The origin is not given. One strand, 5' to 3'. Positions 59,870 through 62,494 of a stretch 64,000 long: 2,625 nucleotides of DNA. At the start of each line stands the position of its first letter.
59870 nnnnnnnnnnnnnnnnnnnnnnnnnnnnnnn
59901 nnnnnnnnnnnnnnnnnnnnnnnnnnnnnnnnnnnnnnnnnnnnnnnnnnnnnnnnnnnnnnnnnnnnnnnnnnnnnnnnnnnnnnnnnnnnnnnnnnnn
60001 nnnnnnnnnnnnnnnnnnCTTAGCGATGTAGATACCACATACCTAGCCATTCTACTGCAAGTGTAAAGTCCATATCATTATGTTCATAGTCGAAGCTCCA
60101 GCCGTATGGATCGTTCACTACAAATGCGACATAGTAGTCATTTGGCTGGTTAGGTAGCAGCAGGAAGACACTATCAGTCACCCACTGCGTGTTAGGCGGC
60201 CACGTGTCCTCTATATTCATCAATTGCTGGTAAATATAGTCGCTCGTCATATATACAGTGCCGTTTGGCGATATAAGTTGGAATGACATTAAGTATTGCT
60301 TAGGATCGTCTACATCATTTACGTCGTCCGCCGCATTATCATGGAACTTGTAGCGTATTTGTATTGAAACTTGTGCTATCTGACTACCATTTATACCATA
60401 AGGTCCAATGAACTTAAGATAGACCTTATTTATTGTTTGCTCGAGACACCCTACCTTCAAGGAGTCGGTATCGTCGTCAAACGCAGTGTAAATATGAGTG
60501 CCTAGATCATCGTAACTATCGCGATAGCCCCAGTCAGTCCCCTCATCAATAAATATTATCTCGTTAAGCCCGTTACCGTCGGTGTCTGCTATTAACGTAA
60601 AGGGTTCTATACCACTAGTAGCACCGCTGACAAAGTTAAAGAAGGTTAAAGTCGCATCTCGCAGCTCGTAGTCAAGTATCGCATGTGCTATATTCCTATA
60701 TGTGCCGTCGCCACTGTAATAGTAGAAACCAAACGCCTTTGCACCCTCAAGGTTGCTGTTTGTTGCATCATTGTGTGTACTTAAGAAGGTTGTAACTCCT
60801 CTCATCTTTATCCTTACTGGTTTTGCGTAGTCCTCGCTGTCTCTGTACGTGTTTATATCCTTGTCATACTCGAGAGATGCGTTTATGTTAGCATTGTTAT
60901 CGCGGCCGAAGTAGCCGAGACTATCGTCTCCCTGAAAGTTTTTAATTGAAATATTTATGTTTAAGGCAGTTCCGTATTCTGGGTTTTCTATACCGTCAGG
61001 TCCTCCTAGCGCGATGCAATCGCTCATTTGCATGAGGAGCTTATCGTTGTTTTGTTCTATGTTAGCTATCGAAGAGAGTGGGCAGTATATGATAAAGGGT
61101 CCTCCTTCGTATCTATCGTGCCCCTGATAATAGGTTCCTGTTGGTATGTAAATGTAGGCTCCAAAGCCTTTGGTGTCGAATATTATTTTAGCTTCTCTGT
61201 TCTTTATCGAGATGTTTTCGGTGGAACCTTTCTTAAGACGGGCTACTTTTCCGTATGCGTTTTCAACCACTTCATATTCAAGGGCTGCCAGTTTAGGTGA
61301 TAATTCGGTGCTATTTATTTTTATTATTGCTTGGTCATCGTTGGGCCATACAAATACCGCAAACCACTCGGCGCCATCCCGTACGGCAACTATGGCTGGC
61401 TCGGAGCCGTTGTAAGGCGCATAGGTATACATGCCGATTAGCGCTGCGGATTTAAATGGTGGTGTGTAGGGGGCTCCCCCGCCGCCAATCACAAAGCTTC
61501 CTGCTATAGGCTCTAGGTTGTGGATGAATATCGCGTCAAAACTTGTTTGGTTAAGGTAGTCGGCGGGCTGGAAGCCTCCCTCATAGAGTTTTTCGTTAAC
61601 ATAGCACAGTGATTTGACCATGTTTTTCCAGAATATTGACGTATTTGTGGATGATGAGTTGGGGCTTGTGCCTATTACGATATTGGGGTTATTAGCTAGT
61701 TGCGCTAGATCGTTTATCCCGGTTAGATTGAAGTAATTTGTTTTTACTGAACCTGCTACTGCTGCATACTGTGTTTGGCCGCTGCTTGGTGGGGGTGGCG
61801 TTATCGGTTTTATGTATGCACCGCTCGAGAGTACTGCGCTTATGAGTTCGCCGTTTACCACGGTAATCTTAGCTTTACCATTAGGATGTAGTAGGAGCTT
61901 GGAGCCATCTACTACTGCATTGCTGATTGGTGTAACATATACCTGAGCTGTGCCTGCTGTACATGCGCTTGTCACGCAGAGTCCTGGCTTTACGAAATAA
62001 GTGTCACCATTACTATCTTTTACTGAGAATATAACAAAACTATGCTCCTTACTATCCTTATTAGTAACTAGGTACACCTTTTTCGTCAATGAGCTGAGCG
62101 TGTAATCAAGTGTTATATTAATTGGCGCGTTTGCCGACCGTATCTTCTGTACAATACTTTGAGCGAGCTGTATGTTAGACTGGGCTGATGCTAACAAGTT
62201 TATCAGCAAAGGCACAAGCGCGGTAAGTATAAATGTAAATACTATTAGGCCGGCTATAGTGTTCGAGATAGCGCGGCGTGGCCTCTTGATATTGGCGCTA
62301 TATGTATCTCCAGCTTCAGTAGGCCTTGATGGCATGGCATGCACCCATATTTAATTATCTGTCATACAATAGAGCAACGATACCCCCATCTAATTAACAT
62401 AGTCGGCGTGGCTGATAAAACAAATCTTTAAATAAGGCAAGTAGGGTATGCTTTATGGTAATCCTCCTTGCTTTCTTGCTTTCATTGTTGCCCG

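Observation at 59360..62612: AT-rich ~3-kb island beside tRNA-Pro encoding a 774-aa and a 208-aa protein with type IV pilin-like signal peptides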

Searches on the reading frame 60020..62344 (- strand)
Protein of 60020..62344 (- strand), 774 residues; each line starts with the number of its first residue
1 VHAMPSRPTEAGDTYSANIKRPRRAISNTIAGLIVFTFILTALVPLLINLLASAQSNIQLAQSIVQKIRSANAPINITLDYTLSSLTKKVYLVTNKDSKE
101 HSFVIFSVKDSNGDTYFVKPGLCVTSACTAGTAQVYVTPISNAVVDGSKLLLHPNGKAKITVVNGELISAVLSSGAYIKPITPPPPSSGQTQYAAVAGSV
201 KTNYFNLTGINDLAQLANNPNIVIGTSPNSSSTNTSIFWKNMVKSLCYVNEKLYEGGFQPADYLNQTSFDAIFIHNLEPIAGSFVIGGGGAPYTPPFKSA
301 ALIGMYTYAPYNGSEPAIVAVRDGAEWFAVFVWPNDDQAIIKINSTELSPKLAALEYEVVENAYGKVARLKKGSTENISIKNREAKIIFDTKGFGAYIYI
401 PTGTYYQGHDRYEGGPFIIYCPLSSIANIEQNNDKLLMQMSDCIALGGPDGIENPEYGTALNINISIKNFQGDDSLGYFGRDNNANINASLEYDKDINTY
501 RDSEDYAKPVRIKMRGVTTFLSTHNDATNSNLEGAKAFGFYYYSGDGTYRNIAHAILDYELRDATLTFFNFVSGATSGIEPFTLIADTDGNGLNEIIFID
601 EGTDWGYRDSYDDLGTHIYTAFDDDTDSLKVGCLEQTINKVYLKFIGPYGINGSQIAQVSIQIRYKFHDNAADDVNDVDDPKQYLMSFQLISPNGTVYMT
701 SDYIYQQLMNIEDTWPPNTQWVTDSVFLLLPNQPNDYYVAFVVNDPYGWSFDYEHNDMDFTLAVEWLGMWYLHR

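Call 7: search_protein_families(library=pfam, proteins=[window:60020-62344:-], max_evalue=1)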
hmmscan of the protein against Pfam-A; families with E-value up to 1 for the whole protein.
window:60020-62344:- (774 aa): 2 families
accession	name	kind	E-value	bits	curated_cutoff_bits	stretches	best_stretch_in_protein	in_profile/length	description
PF25692.1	Phage_depo_C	-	0.035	15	25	1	124-175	18-69/90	Phage depolymerase C-terminal beta sandwich domain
PF24388.1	Permuted_GreAB-C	-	0.13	12.4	27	1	567-606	11-50/54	Permuted GreAB-C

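Call 8: search_protein_families(library=ncbifam, proteins=[window:60020-62344:-], max_evalue=1)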
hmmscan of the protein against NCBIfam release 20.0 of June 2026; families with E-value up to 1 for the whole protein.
window:60020-62344:- (774 aa): 1 family
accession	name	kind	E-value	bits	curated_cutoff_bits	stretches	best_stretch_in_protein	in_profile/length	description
NF003748.0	PRK05346.1-4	equivalog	0.028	13.8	455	1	107-154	3-52/265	Na(+)-translocating NADH-quinone reductase subunit C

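Call 10: find_homologous_proteins(query=window:60020-62344:-)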
Query window:60020-62344:- (774 aa): 8 proteins with E <= 0.001 among 8000 candidates.
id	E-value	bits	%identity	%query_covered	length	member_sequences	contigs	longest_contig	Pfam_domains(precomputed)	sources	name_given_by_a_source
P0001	0.0e+0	1769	100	100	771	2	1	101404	-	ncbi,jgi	-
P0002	1.2e-188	647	44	97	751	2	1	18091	-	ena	-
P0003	2.9e-186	639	44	97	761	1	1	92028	-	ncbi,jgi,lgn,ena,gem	-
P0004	2.0e-168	580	41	97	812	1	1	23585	-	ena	-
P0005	1.4e-167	577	40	98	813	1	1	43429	-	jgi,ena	-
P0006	6.6e-167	575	42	97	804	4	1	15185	-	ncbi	-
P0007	6.8e-163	562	41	97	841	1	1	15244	-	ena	-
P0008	2.5e-156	540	38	98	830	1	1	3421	-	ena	-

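Call 12: find_encoding_contigs(protein=P0003, flank=10000, max_places=3)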
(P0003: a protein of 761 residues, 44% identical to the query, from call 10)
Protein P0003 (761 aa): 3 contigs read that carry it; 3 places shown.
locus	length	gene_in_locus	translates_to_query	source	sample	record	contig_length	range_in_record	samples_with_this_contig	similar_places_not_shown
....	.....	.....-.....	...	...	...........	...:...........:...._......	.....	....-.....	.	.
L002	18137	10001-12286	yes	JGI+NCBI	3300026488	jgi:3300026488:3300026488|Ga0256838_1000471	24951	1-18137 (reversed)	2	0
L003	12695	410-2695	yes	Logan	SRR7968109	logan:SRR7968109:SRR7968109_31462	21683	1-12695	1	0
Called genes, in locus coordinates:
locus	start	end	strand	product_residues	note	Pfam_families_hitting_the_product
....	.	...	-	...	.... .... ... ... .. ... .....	-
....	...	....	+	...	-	-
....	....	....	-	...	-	-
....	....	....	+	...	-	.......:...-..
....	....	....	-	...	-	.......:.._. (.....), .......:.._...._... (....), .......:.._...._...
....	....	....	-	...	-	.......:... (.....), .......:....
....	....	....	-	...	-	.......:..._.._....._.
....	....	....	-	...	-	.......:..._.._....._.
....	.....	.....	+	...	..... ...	-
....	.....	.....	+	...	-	-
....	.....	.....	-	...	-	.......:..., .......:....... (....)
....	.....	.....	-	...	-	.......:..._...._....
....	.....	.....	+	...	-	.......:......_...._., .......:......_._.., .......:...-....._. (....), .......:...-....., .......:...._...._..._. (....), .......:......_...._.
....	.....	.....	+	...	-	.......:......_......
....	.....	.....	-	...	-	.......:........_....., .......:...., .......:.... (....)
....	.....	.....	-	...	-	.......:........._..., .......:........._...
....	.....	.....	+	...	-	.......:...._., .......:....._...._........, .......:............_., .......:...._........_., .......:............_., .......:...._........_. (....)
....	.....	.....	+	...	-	-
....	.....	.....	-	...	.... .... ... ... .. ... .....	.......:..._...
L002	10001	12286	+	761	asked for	-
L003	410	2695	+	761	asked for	-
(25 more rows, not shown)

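Call 13: find_encoding_contigs(protein=P0005, flank=10000, max_places=3)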
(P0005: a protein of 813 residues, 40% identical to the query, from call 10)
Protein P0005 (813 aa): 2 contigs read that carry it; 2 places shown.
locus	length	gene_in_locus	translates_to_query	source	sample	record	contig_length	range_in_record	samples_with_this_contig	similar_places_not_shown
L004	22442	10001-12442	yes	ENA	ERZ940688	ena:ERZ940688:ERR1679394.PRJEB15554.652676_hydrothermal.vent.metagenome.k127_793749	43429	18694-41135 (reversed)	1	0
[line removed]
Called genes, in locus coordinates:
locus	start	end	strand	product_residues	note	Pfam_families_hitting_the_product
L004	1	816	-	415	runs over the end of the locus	-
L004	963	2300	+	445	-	-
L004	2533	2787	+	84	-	PF01176:eIF-1a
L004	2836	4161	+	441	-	PF00324:AA_permease, PF13520:AA_permease_2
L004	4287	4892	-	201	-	PF00013:KH_1 (faint), PF21800:KH_KRR1_2nd, PF22891:KH_PNO1_2nd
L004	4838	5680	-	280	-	PF01636:APH (faint), PF01163:RIO1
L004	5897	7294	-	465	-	PF01654:Cyt_bd_oxida_I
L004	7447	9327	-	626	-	PF01654:Cyt_bd_oxida_I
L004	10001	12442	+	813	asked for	-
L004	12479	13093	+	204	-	-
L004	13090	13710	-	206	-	PF06559:DCD_N (faint), PF22769:DCD, PF00692:dUTPase (weak)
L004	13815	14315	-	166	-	PF00364:Biotin_lipoyl, PF25973:BSH_CzcB (faint)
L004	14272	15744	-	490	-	PF00289:Biotin_carb_N, PF02786:CPSase_L_D2, PF02222:ATP-grasp, PF07478:Dala_Dala_lig_C (weak), PF02785:Biotin_carb_C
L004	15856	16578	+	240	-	PF03099:BPL_LplA_LipB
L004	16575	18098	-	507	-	PF01039:Carboxyl_trans, PF03255:ACCA, PF06833:MdcE (weak)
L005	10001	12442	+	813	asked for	-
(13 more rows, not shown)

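Call 14: find_encoding_contigs(protein=P0001, flank=10000, max_places=3)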
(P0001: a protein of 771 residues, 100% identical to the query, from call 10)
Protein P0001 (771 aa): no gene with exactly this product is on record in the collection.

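Call 18: find_encoding_contigs(protein=P0006, flank=10000, max_places=2)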
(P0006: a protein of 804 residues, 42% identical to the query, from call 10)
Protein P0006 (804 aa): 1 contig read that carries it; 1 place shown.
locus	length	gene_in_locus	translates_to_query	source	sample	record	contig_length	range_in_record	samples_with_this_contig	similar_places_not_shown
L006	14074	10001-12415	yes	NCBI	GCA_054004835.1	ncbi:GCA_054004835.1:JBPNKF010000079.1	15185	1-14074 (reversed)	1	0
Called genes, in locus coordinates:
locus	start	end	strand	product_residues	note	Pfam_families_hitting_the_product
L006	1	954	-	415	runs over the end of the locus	-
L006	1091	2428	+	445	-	-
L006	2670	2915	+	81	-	PF01176:eIF-1a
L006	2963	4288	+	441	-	PF00324:AA_permease, PF03222:Trp_Tyr_perm (weak), PF13520:AA_permease_2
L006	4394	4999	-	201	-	PF00013:KH_1 (faint), PF21800:KH_KRR1_2nd, PF22891:KH_PNO1_2nd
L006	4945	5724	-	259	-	PF01636:APH (faint), PF01163:RIO1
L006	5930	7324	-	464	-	PF01654:Cyt_bd_oxida_I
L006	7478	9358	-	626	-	PF01654:Cyt_bd_oxida_I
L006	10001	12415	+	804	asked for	-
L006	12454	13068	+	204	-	-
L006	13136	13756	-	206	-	PF22769:DCD, PF00692:dUTPase (weak)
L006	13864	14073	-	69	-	?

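Call 19: find_encoding_contigs(protein=P0004, flank=10000, max_places=2)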
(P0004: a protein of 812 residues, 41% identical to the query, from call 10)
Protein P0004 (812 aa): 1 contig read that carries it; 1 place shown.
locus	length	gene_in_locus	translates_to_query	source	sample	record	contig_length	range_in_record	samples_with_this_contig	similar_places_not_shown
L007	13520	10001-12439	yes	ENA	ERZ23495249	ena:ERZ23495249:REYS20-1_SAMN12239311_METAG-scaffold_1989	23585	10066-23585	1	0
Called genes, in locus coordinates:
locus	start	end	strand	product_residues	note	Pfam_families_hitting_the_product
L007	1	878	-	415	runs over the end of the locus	-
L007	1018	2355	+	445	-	-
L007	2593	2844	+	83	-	PF01176:eIF-1a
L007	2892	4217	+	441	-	PF00324:AA_permease, PF03222:Trp_Tyr_perm (weak), PF13520:AA_permease_2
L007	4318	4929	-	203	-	PF00013:KH_1 (faint), PF21800:KH_KRR1_2nd, PF22891:KH_PNO1_2nd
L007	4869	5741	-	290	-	PF01163:RIO1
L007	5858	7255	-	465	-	PF01654:Cyt_bd_oxida_I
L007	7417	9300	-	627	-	PF01654:Cyt_bd_oxida_I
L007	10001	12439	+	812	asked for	-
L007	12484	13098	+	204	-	-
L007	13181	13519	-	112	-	?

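Call 23: find_related_loci(query=A1, collection=genome_contigs, flank=10000)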
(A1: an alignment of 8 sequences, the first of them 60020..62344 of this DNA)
Query A1 (774 aa) in genome_contigs; peptide patterns used: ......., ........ (x = any residue, [..] = any of these).
34 stretches matched a pattern; 4 encode a relative of the query (tblastn E <= 1e-3); 4 distinct loci.
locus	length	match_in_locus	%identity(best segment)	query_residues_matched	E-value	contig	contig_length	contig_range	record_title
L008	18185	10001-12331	43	2-774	3e-180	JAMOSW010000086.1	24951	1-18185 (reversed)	MAG: Pyrodictiaceae archaeon isolate 4571-419_maxbin2_scaf2bin.027 4571-419_scaffold_484_c1, whole genome shotgun sequen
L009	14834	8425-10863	35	21-774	2e-128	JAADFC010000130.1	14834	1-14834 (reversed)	MAG: Thermoproteota archaeon isolate L_MetaBat.77 contig-127_4240, whole genome shotgun sequence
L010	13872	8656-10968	34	27-774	3e-120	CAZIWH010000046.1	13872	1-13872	MAG TPA_asm: uncultured Hyperthermus sp. isolate SRP163575_co1_287 genome assembly, contig: NODE_9591_length_13872_cov_5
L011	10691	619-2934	32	24-774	4e-104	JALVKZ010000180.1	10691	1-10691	MAG: Pyrodictiaceae archaeon isolate A1_metabat2_scaf2bin.236 A1_NODE_3335_length_10691_cov_5.378834, whole genome shotg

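Call 30: search_solved_structures(query=A1, max_evalue=1)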
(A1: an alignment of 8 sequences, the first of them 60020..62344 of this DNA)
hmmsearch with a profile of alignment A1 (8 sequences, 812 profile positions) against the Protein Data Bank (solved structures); distinct sequences matched with E-value up to 1: 0.

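Call 42: predict_structure(alignment_id=A1)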
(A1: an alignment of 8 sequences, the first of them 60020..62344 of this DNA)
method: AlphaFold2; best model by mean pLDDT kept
length: 774 residues; sequences in the alignment: 8
mean_pLDDT: 54.0   pTM: 0.50
mean pLDDT of the five models: 54.0, 53.3, 47.3, 46.1, 44.3
residues with pLDDT >= 90: 56; 70-90: 206; 50-70: 130; < 50: 382
segments of 3 or more residues with pLDDT < 50: 1-33, 42-73, 183-244, 281-284, 286-299, 371-375, 500-506, 538-553, 576-774
pLDDT, mean of each block of 10 residues (from residue 1): 27 24 31 48 41 32 29 64 86 84 82 77 87 92 88 90 86 60 41 21 26 36 31 31 47 61 81 78 44 42 61 71 89 61 76 83 60 49 76 88 57 71 91 89 77 70 87 81 81 61 51 72 65 57 38 64 80 53 33 28 25 27 35 36 24 23 25 29 30 32 31 24 23 28 29 30 31 26
secondary structure, 60 per line:
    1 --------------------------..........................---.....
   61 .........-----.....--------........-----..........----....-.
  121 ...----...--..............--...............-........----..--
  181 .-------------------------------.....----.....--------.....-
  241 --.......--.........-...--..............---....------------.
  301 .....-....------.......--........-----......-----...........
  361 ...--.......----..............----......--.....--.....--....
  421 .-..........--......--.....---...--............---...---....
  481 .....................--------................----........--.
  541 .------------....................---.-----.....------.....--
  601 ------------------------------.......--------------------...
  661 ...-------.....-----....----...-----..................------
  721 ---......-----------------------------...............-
elements in order (helices of 4 or more, strands of 3 or more residues): H27-52 H56-69 E75-79 E88-95 E101-110 E115-118 H120-123 E128-130 E133-146 E149-163 E165-172 H213-217 E222-226 E235-239 E243-249 E252-260 E267-280 E284-287 E300-305 E307-310 E317-323 E326-333 E339-344 H350-362 E366-372 E377-390 E395-400 E403-407 E410-414 E417-421 E426-432 E435-440 E443-447 E456-467 E471-473 E477-501 E510-525 E530-533 H534-537 E554-573 E583-587 E594-598 E631-637 E658-663 H671-675 H681-684 E689-691 E697-700 H701-714 E724-729 H759-773
